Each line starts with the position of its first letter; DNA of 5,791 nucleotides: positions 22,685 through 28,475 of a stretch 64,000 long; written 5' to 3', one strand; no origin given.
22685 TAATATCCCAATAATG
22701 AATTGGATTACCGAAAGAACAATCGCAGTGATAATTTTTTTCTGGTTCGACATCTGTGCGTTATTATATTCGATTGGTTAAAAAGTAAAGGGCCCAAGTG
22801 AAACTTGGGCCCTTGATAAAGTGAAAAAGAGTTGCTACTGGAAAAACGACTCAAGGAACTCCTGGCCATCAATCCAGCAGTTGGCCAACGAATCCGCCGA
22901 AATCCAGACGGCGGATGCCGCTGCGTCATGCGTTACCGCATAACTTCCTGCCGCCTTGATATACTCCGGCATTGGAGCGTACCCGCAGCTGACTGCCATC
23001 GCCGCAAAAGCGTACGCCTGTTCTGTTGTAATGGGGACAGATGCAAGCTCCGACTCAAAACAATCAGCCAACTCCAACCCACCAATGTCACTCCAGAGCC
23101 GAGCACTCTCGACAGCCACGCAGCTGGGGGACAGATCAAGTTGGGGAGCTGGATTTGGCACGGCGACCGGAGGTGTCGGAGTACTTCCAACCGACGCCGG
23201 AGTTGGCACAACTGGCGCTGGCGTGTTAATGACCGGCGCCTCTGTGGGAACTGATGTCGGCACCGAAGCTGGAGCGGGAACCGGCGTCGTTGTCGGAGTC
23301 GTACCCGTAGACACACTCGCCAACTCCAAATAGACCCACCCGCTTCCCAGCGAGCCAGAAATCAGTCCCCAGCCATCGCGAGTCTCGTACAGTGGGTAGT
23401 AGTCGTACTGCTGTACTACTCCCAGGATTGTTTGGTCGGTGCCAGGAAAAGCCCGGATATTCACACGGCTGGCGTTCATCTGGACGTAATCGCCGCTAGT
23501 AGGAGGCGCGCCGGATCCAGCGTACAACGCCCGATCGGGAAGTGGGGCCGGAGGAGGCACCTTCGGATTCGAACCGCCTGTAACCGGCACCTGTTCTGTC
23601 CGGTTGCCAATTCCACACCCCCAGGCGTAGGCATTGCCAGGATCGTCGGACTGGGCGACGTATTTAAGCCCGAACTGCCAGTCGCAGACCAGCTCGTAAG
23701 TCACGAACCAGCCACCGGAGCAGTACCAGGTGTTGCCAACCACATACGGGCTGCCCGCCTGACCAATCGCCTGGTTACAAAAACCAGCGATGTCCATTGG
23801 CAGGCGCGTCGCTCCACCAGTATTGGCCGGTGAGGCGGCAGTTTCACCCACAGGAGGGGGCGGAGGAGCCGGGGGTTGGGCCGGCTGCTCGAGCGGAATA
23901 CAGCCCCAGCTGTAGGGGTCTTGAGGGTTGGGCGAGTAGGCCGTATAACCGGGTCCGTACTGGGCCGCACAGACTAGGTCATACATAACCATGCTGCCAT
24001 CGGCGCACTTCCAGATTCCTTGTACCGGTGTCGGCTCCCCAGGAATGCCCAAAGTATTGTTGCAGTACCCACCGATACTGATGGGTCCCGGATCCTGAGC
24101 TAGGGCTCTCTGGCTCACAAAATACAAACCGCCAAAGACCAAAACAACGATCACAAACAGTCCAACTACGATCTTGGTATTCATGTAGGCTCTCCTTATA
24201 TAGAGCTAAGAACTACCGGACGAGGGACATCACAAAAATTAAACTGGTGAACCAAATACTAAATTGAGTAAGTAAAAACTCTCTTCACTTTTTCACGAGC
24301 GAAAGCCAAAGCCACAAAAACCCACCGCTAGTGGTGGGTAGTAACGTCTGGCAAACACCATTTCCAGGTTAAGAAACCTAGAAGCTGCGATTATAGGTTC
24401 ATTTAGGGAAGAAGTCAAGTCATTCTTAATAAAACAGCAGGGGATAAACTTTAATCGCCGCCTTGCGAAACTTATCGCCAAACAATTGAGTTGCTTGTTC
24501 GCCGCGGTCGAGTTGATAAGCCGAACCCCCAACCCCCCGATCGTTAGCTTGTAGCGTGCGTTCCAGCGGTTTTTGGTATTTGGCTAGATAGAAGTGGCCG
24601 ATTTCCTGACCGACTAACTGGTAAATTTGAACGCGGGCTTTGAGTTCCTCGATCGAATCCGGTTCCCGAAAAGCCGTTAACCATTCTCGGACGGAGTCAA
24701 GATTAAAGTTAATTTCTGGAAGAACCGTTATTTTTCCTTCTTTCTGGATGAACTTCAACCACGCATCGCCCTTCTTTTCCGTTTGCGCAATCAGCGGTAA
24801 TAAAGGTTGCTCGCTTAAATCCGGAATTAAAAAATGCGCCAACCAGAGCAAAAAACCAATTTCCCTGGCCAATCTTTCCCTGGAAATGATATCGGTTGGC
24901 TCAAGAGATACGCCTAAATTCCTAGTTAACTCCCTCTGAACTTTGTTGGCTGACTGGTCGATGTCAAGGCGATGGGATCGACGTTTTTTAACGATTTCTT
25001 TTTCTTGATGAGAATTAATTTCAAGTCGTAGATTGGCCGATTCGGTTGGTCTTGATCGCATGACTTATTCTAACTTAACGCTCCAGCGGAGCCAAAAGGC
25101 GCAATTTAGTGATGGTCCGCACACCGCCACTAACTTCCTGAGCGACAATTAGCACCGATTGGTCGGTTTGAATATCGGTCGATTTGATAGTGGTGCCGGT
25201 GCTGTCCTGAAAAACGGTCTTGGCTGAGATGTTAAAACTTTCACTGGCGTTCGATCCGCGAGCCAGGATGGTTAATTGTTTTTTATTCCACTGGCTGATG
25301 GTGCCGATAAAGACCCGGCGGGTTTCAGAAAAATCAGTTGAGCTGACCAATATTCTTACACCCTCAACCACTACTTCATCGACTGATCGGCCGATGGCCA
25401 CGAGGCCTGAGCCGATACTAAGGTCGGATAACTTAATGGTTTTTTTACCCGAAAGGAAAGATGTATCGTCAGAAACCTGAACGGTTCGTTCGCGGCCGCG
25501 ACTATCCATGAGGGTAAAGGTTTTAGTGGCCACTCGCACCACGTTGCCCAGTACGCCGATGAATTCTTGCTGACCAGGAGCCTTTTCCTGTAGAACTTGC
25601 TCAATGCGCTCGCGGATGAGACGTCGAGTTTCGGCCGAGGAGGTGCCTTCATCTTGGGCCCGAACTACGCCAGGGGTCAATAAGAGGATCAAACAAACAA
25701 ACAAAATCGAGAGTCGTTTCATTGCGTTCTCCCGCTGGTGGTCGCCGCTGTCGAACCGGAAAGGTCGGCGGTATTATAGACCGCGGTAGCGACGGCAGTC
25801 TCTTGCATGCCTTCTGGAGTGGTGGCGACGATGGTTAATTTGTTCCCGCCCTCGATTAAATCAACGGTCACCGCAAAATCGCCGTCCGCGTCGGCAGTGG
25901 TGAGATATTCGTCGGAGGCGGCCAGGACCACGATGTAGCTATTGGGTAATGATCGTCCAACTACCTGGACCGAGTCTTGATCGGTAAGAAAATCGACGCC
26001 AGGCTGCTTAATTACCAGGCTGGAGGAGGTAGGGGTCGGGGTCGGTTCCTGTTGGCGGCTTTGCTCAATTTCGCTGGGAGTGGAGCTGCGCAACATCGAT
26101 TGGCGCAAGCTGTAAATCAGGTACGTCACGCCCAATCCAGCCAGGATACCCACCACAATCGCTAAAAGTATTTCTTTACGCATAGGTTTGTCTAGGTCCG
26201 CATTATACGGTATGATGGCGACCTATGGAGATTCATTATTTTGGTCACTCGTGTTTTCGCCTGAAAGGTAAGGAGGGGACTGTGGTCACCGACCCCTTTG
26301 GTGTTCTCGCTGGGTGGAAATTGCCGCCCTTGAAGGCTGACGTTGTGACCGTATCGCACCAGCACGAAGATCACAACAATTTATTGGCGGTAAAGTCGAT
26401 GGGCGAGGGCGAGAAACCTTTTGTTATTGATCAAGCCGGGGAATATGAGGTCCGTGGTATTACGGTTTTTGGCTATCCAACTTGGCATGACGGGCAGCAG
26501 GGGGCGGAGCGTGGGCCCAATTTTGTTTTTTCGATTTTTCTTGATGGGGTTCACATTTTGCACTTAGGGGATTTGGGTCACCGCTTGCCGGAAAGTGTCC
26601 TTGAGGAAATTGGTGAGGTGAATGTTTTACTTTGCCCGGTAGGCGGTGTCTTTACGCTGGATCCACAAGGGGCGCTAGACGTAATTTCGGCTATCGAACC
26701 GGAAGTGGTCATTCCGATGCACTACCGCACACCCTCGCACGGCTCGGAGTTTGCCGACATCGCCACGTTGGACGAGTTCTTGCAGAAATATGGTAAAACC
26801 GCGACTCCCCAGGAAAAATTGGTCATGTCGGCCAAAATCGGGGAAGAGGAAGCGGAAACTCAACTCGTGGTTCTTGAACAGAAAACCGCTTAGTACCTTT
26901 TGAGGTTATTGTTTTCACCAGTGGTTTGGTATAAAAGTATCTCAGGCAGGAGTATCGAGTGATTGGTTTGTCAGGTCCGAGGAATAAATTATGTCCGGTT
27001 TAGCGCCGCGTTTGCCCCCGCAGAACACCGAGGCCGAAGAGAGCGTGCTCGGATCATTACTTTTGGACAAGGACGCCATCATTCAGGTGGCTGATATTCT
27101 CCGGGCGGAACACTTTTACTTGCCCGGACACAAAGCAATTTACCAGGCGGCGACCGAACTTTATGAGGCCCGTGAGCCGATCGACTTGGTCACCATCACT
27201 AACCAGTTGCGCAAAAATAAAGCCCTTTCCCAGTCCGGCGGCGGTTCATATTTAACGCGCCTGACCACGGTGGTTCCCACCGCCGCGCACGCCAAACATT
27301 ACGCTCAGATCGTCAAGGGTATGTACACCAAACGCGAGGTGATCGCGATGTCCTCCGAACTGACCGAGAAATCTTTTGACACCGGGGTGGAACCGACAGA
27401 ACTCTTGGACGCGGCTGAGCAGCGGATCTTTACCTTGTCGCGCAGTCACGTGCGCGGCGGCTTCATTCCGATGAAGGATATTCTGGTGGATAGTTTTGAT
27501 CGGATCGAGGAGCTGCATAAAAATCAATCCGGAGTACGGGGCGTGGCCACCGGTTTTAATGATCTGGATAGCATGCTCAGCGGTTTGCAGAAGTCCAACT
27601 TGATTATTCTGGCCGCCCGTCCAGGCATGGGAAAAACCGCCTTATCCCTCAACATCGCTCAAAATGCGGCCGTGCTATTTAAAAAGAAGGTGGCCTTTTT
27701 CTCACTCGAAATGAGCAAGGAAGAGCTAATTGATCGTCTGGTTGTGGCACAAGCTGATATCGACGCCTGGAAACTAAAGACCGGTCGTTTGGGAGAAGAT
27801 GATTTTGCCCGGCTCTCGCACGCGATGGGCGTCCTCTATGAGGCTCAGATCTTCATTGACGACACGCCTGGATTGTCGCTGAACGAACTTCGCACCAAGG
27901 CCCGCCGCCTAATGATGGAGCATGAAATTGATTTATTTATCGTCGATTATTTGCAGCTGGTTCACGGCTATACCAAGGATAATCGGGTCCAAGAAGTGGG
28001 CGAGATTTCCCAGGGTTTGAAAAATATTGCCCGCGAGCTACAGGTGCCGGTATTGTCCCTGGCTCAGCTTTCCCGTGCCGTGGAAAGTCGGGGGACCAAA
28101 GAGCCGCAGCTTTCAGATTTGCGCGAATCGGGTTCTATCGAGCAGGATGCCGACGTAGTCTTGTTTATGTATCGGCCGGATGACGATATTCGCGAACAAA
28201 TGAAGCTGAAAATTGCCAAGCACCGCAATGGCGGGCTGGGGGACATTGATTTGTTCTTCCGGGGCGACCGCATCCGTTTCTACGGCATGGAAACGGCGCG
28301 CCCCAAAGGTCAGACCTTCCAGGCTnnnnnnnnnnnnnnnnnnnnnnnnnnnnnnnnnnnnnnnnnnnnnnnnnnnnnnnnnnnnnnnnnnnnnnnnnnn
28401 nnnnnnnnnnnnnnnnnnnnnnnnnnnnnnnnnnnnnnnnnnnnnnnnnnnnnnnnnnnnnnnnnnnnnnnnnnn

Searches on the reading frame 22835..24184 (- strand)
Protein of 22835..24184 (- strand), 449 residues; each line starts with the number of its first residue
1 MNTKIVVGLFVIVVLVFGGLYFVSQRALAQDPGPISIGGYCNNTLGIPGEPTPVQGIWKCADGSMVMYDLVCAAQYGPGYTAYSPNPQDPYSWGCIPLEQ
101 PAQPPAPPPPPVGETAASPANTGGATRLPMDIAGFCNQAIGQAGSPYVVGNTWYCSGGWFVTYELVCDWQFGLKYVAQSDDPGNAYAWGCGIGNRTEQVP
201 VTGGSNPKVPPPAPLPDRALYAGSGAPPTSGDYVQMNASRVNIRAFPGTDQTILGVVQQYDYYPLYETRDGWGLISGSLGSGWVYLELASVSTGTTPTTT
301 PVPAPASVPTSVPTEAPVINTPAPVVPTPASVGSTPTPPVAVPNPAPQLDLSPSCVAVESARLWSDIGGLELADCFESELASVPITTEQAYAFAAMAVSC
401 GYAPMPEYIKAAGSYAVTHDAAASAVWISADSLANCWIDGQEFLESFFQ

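Call 72: search_protein_families(library=pfam, proteins=[window:22835-24184:-], max_evalue=0.001)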
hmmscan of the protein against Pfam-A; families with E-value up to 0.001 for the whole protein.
window:22835-24184:- (449 aa): 1 family
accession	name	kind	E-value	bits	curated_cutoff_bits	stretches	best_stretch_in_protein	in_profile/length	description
PF08239.17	SH3_3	-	6.1e-05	23.6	27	1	239-284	1-48/54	Bacterial SH3 domain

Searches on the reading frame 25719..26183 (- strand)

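Call 72: search_protein_families(library=pfam, proteins=[window:25719-26183:-], max_evalue=0.001)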
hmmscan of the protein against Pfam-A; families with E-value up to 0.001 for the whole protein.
window:25719-26183:- (154 aa): 2 families
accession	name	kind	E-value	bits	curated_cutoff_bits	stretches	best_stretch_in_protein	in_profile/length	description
PF17936.7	Big_6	-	1.3e-05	25.8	27.6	1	68-133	11-79/83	Bacterial Ig domain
PF09136.16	Glucodextran_B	-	0.00017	21.9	27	1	56-135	3-80/83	Glucodextranase, domain B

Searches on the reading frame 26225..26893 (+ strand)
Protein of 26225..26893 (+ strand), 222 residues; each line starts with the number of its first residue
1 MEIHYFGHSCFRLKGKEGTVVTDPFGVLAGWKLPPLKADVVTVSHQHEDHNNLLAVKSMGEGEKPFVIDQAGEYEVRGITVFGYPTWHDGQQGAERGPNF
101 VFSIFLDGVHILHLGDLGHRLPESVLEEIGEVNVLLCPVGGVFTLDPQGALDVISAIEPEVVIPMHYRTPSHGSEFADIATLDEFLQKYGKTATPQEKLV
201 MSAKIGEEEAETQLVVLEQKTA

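Call 72: search_protein_families(library=pfam, proteins=[window:26225-26893:+], max_evalue=0.001)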
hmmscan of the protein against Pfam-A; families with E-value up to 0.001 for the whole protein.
window:26225-26893:+ (222 aa): 2 families
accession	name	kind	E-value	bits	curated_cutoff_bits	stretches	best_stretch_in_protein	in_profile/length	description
PF13483.12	Lactamase_B_3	-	1.9e-47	161.6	24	1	2-166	1-160/160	Beta-lactamase superfamily domain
PF12706.13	Lactamase_B_2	-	2.3e-10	40.9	27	1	67-167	89-200/200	Beta-lactamase superfamily domain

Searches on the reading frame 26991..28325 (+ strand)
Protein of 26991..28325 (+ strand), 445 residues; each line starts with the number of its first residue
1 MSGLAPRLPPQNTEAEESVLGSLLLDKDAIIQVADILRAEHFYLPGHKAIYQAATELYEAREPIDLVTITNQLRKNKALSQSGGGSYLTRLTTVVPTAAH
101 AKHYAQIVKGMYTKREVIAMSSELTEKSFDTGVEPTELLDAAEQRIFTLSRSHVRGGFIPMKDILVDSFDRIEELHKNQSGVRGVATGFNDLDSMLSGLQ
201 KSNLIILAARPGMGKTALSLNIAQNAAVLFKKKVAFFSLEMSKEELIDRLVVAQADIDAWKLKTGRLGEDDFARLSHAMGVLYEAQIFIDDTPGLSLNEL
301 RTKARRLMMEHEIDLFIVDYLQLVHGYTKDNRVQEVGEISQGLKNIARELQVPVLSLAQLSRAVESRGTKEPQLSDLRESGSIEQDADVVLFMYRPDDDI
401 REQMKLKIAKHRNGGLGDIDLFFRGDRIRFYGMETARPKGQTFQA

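Call 78: find_homologous_proteins(query=window:26991-28325:+, max_evalue=1e-50)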
Query window:26991-28325:+ (445 aa): 8000 proteins with E <= 1e-50 among 8000 candidates; the best 120 are listed.
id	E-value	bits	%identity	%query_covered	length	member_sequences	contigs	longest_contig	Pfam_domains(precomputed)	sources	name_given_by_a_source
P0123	3.0e-287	970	100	100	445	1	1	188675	PF06745.20,PF03796.22,PF00772.27,PF13481.13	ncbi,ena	-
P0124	2.1e-252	855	89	98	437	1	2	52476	PF06745.20,PF03796.22,PF00772.27,PF13481.13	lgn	-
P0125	9.1e-238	807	83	98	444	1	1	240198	PF03796.22,PF00772.27,PF13481.13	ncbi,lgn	-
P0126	1.0e-229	781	80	98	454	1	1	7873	PF06745.20,PF03796.22,PF00772.27,PF13481.13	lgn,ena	-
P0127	8.8e-223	758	77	99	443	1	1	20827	PF03796.22,PF00772.27,PF13481.13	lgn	-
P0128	7.7e-221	751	77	97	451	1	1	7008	PF03796.22,PF00772.27,PF13481.13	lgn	-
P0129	4.5e-220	749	76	98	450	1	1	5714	PF03796.22,PF00772.27,PF13481.13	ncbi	-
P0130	5.0e-219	745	77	98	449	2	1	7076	PF06745.20,PF03796.22,PF00772.27,PF13481.13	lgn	-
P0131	6.2e-218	742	76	98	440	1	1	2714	PF06745.20,PF03796.22,PF00772.27,PF13481.13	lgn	-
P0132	1.6e-217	740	74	98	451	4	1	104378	PF06745.20,PF03796.22,PF00772.27,PF13481.13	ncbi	-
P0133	2.3e-216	737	77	96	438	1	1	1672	PF06745.20,PF03796.22,PF00772.27,PF13481.13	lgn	-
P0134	2.7e-216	736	76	96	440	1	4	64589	PF06745.20,PF03796.22,PF00772.27,PF13481.13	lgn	-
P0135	2.8e-216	736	76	97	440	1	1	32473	PF06745.20,PF03796.22,PF00772.27,PF13481.13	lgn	-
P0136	3.1e-215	733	75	98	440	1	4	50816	PF06745.20,PF03796.22,PF00772.27,PF13481.13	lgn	-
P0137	4.5e-215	732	75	96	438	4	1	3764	PF06745.20,PF03796.22,PF00772.27,PF13481.13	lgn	-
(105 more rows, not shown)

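Call 84: find_encoding_contigs(protein=P0126, flank=10000, max_places=1)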
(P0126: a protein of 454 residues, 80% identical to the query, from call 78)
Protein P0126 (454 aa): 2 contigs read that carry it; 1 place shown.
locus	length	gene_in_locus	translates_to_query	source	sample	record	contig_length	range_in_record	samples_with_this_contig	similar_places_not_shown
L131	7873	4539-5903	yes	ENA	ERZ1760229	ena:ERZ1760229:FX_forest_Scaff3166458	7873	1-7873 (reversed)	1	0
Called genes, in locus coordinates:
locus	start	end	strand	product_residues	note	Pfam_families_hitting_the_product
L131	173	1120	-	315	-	PF03462:PCRF, PF00472:RF-1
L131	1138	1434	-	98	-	PF01197:Ribosomal_L31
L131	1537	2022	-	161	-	-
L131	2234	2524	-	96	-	-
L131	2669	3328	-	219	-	-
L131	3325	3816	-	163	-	PF09136:Glucodextran_B (weak), PF17936:Big_6 (weak)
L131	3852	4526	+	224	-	PF13483:Lactamase_B_3, PF12706:Lactamase_B_2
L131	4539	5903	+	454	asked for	PF00772:DnaB, PF03796:DnaB_C, PF13481:AAA_25, PF06745:ATPase (weak)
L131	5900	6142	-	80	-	-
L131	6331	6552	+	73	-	-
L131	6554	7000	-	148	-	-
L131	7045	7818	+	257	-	PF01790:LGT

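Call 85: find_encoding_contigs(protein=P0127, flank=10000, max_places=1)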
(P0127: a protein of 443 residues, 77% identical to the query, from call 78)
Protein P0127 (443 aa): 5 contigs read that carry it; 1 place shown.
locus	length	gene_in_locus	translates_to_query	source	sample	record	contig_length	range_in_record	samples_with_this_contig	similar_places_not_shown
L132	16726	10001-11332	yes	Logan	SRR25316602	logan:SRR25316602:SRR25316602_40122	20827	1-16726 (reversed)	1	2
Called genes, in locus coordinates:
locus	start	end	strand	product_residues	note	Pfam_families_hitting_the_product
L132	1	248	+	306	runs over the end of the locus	PF13793:Pribosyltran_N (faint), PF00156:Pribosyltran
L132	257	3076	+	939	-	-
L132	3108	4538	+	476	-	PF00587:tRNA-synt_2b, PF03129:HGTP_anticodon, PF09180:ProRS-C_1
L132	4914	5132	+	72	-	-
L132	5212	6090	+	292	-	-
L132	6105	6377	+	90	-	-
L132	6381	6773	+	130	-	PF02130:YbeY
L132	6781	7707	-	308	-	PF03462:PCRF, PF00472:RF-1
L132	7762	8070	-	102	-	PF01197:Ribosomal_L31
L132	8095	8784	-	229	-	-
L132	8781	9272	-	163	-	PF17936:Big_6 (weak)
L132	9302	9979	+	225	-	PF13483:Lactamase_B_3, PF12706:Lactamase_B_2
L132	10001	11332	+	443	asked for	PF00772:DnaB, PF13481:AAA_25, PF03796:DnaB_C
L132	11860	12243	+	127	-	PF07695:7TMR-DISM_7TM (weak)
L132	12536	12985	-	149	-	-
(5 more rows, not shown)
